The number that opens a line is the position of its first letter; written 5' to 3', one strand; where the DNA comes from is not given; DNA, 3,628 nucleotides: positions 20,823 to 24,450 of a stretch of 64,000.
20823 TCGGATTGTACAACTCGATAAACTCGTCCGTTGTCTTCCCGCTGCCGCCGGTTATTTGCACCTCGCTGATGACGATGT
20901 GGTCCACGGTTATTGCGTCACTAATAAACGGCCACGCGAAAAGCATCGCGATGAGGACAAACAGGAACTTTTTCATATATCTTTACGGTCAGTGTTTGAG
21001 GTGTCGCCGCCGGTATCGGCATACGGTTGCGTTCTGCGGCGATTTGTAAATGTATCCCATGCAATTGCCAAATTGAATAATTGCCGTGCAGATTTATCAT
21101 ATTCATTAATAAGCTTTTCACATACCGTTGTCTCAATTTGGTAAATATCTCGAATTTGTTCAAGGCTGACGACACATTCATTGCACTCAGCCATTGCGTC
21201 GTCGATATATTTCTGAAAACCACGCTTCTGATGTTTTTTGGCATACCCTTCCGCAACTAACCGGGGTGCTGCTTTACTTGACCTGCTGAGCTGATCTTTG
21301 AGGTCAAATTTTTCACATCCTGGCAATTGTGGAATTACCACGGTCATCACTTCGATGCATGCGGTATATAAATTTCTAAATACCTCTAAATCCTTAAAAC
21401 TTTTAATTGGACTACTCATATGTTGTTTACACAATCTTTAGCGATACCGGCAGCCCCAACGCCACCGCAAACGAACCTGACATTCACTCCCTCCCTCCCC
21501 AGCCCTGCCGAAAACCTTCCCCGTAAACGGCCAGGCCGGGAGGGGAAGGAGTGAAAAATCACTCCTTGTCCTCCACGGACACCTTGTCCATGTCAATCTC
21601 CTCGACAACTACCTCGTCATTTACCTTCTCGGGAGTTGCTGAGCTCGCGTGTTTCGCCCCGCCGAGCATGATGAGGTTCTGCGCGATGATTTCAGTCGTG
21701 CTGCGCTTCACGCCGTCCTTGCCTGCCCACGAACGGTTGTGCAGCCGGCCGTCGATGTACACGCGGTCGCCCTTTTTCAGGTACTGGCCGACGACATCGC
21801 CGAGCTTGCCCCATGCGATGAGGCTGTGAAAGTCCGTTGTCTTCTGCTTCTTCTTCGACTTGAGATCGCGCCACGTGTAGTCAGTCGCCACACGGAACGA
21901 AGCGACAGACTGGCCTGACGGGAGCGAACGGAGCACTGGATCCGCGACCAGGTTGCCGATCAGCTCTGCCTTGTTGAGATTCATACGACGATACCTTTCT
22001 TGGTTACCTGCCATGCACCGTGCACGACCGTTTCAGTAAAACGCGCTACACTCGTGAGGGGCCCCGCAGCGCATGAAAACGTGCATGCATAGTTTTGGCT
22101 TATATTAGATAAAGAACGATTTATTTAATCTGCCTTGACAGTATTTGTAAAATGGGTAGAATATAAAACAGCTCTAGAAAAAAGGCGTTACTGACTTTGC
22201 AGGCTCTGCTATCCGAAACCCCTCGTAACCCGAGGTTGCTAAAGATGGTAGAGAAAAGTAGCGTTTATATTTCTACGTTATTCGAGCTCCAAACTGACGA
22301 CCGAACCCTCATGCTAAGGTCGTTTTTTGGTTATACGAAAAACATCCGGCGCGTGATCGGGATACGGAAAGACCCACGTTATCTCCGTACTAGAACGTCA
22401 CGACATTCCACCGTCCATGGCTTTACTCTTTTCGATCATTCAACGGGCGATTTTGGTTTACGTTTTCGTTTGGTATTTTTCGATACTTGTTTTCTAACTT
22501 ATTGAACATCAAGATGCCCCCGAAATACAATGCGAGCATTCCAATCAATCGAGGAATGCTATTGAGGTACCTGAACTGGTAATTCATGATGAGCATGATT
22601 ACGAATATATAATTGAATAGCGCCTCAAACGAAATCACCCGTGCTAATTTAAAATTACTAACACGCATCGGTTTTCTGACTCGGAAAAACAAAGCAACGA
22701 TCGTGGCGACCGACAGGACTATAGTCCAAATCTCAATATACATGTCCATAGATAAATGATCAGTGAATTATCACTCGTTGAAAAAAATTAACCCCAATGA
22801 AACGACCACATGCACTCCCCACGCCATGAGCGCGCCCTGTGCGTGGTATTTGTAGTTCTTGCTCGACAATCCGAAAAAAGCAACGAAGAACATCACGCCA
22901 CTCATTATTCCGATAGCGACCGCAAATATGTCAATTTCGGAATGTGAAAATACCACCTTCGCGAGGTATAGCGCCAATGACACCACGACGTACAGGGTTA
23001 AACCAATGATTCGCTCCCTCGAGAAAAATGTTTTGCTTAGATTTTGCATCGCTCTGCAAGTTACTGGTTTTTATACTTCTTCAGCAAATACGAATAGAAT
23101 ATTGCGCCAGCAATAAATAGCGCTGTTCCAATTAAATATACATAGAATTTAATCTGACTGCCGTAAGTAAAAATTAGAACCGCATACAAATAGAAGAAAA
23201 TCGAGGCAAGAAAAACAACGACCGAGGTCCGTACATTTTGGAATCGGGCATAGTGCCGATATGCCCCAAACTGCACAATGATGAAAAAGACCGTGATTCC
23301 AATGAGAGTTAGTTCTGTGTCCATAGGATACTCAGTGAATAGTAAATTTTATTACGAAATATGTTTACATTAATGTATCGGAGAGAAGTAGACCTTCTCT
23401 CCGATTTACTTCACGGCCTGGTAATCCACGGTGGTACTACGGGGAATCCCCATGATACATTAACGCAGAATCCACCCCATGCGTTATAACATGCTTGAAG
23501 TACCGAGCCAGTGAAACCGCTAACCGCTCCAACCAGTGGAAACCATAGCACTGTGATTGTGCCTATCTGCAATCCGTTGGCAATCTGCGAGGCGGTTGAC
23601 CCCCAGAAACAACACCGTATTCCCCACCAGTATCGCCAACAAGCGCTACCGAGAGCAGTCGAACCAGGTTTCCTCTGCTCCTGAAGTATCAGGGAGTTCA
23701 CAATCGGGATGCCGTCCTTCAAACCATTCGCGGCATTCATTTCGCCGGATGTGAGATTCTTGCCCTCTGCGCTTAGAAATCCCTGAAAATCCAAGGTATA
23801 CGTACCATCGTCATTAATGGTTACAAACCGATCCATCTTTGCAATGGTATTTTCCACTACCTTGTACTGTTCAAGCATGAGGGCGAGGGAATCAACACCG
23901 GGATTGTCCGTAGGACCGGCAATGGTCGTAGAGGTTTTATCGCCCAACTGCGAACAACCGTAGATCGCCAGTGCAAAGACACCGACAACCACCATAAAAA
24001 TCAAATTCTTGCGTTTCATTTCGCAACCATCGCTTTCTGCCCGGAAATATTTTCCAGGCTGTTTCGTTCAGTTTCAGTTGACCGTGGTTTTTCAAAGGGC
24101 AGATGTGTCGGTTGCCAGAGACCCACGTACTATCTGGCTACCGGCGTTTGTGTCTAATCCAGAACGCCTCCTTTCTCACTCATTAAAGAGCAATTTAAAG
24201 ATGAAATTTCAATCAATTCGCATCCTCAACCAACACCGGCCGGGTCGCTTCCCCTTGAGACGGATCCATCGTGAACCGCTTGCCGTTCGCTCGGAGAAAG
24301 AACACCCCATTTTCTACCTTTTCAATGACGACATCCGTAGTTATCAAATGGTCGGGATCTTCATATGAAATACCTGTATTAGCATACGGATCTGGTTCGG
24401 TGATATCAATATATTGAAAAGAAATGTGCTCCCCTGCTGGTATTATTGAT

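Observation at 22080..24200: Low-GC island: Cys/Trp-rich lipoprotein followed by three tandem ~90-aa membrane-protein paralogs (candidate toxin-immunity module)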

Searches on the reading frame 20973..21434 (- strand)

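Call 3: search_protein_families(library=pfam, proteins=[window:20973-21434:-], max_evalue=1)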
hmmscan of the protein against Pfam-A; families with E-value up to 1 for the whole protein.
window:20973-21434:- (153 aa): 4 families
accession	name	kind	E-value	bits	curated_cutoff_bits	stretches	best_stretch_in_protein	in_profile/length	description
PF05635.17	23S_rRNA_IVP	-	1.7e-15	57.6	33.8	1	14-119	1-104/106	23S rRNA-intervening sequence protein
PF15920.10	WHAMM-JMY_N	-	0.017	15.5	27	1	11-89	69-146/162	N-terminal of Junction-mediating and WASP homolog-associated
PF03792.18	PBC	-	0.044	14.1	25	1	58-120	72-132/181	PBC domain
PF16501.10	SCAPER_N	-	0.13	12.7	25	1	78-128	36-85/98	S phase cyclin A-associated protein in the endoplasmic reticulum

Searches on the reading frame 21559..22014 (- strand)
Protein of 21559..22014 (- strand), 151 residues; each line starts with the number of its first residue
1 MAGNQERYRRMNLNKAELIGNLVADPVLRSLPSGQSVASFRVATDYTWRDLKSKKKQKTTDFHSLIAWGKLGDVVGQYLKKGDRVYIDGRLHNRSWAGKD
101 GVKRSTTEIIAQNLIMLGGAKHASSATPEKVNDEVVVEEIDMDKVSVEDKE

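Call 3: search_protein_families(library=pfam, proteins=[window:21559-22014:-], max_evalue=1)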
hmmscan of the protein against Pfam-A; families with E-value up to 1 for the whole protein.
window:21559-22014:- (151 aa): 2 families
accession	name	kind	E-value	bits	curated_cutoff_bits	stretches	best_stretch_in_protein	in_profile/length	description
PF00436.31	SSB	-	1.9e-32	111.9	26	1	13-116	1-103/104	Single-strand binding protein family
PF01120.23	Alpha_L_fucos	-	0.063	13.1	25.2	1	8-104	131-217/345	Alpha-L-fucosidase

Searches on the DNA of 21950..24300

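Call 83: search_rna_families(source=window, start=21950, end=24300, threshold=evalue, max_evalue=1)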
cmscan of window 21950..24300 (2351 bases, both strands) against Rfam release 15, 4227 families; matches with E-value up to 1: 0.
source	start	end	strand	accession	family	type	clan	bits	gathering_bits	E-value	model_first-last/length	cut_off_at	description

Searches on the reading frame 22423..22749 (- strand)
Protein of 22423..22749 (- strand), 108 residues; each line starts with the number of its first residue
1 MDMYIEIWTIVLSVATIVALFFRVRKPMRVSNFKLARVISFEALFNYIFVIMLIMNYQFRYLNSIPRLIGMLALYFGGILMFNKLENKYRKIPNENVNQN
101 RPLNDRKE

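Call 3: search_protein_families(library=pfam, proteins=[window:22423-22749:-], max_evalue=1)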
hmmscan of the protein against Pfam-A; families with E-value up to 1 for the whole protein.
window:22423-22749:- (108 aa): 0 families

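Call 16: search_protein_families(library=ncbifam, proteins=[window:22423-22749:-], max_evalue=1)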
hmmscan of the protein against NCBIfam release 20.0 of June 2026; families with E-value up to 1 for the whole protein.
window:22423-22749:- (108 aa): 2 families
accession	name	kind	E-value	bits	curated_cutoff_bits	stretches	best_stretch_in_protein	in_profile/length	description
NF045690.1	BCarotKetCrtW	equivalog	0.078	12.2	350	1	32-91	148-208/257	beta-carotene ketolase CrtW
NF009250.0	PRK12604.1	equivalog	0.19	12.3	100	1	4-83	3-77/84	putative monovalent cation/H+ antiporter subunit F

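Call 18: search_protein_families(library=padloc, proteins=[window:22423-22749:-], max_evalue=1)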
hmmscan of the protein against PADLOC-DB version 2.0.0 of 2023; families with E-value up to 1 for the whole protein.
window:22423-22749:- (108 aa): 0 families

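Call 47: search_protein_families(library=phrogs, proteins=[window:22423-22749:-], max_evalue=0.1)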
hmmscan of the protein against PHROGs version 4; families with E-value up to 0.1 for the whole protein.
window:22423-22749:- (108 aa): 0 families

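Call 50: find_homologous_proteins(query=A3, max_evalue=0.01)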
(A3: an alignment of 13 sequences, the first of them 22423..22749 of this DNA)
Query A3 (13 sequences) (108 aa, profile of the alignment): 5 proteins with E <= 0.01 among 2110 candidates.
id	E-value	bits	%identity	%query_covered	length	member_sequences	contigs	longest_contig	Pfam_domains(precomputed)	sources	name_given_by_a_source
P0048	1.1e-23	101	100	100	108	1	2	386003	-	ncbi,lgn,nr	ncbi:MAG: hypothetical protein PHY34_00495 [Patescibacteria group bacterium]|nr:hypothetical protein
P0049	4.3e-18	83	23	31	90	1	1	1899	-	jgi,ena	-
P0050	6.8e-16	76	-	-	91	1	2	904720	-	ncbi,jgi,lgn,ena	ncbi:MAG: hypothetical protein WCV50_04000 [Patescibacteria group bacterium]|jgi:hypothetical protei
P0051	8.3e-16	76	-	-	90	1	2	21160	-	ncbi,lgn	-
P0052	4.6e-13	67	-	-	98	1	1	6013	-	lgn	-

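Call 64: search_solved_structures(query=A3, max_evalue=10)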
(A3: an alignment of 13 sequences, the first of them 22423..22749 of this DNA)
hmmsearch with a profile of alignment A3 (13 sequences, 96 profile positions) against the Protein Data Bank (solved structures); distinct sequences matched with E-value up to 10: 0.

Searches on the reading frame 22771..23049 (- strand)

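Call 3: search_protein_families(library=pfam, proteins=[window:22771-23049:-], max_evalue=1)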
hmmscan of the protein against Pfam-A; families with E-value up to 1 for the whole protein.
window:22771-23049:- (92 aa): 4 families
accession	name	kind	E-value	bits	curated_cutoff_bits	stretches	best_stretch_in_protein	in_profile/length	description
PF03739.19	LptF_LptG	-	0.14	11.6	27.9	1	19-88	279-348/353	Lipopolysaccharide export system permease LptF/LptG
PF20040.4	DUF6442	-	0.18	12.5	25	1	10-51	24-65/102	Family of unknown function (DUF6442)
PF13829.11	DUF4191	-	0.25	11.2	30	1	19-69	31-79/219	Domain of unknown function (DUF4191)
PF18181.6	SLATT_1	-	0.26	11.8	26.3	1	12-70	24-83/122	SMODS and SLOG-associating 2TM effector domain 1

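Call 16: search_protein_families(library=ncbifam, proteins=[window:22771-23049:-], max_evalue=1)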
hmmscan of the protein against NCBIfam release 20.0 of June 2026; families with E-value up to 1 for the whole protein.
window:22771-23049:- (92 aa): 2 families
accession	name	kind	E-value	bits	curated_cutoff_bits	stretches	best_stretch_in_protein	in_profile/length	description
NF005169.0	PRK06638.2-4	equivalog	0.22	11.5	319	1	17-91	5-77/182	NADH-quinone oxidoreductase subunit J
NF041635.1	STM3941_fam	subfamily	0.88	9.5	40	1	10-59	1-50/157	STM3941 family protein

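Call 18: search_protein_families(library=padloc, proteins=[window:22771-23049:-], max_evalue=1)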
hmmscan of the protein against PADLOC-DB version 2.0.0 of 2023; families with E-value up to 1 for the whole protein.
window:22771-23049:- (92 aa): 1 family
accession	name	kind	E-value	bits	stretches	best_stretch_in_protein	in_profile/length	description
PDLC01992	CARF_m9--CARF_TM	-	0.47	8.1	1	2-59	161-216/223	-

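Call 47: search_protein_families(library=phrogs, proteins=[window:22771-23049:-], max_evalue=0.1)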
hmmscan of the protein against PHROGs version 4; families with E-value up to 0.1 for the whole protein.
window:22771-23049:- (92 aa): 0 families

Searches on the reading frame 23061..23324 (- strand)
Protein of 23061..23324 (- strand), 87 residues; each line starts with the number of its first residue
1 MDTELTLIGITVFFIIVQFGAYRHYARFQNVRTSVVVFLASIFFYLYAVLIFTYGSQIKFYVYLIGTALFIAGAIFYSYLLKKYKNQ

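Call 3: search_protein_families(library=pfam, proteins=[window:23061-23324:-], max_evalue=1)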
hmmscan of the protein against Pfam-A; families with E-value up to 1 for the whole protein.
window:23061-23324:- (87 aa): 3 families
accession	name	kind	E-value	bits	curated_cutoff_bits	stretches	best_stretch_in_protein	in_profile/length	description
PF05493.18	ATP_synt_H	-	0.19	12.7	25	0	7-57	2-51/62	ATP synthase subunit H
PF18159.6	S_4TM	-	0.24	11.2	26.9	1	21-86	22-82/291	SMODS-associating 4TM effector domain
PF09843.14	DUF2070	-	0.8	8.4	30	1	13-82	110-176/561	Predicted membrane protein (DUF2070)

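Call 16: search_protein_families(library=ncbifam, proteins=[window:23061-23324:-], max_evalue=1)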
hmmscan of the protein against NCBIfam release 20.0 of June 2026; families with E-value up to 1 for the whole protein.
window:23061-23324:- (87 aa): 1 family
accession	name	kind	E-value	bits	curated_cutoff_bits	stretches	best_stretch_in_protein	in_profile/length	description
TIGR03025.1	EPS_sugtrans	subfamily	0.78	8.9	295.55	1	6-84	31-118/445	exopolysaccharide biosynthesis polyprenyl glycosylphosphotransferase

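Call 18: search_protein_families(library=padloc, proteins=[window:23061-23324:-], max_evalue=1)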
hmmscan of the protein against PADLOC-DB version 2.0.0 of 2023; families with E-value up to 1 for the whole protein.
window:23061-23324:- (87 aa): 0 families

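Call 47: search_protein_families(library=phrogs, proteins=[window:23061-23324:-], max_evalue=0.1)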
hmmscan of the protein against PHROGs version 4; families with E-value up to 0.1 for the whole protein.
window:23061-23324:- (87 aa): 2 families
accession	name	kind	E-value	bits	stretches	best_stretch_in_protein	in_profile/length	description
phrog_18218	-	unknown function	0.067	14.6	1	5-75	14-83/108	-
phrog_25974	-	unknown function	0.078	14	1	64-86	13-35/36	-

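Call 86: predict_structure(alignment_id=A6)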
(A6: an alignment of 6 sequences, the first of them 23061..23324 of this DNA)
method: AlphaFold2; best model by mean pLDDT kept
length: 87 residues; sequences in the alignment: 6
mean_pLDDT: 71.6   pTM: 0.42
mean pLDDT of the five models: 71.6, 70.6, 69.4, 68.7, 68.3
residues with pLDDT >= 90: 0; 70-90: 58; 50-70: 29; < 50: 0
segments of 3 or more residues with pLDDT < 50: none
pLDDT, mean of each block of 10 residues (from residue 1): 70 73 63 73 75 67 77 79 66
secondary structure, 60 per line:
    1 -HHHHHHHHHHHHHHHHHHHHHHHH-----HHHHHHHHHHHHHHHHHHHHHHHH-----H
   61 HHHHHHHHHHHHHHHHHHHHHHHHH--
elements in order: H2-25 H31-54 H60-85
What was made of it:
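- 23061..23324 (-): p87: 87-aa 3-TM protein, predicted N-out/C-in. It belongs to the small-TM family that follows the lipoprotein in other genomes. It carries the A-x-F-x-N loop motif (ARFQN) after TM1. AF2 gives three helices 2-25, 31-54, 60-85, pLDDT 72 (call 86).
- Checked: AF2 models p87 as three long helices (call 86).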
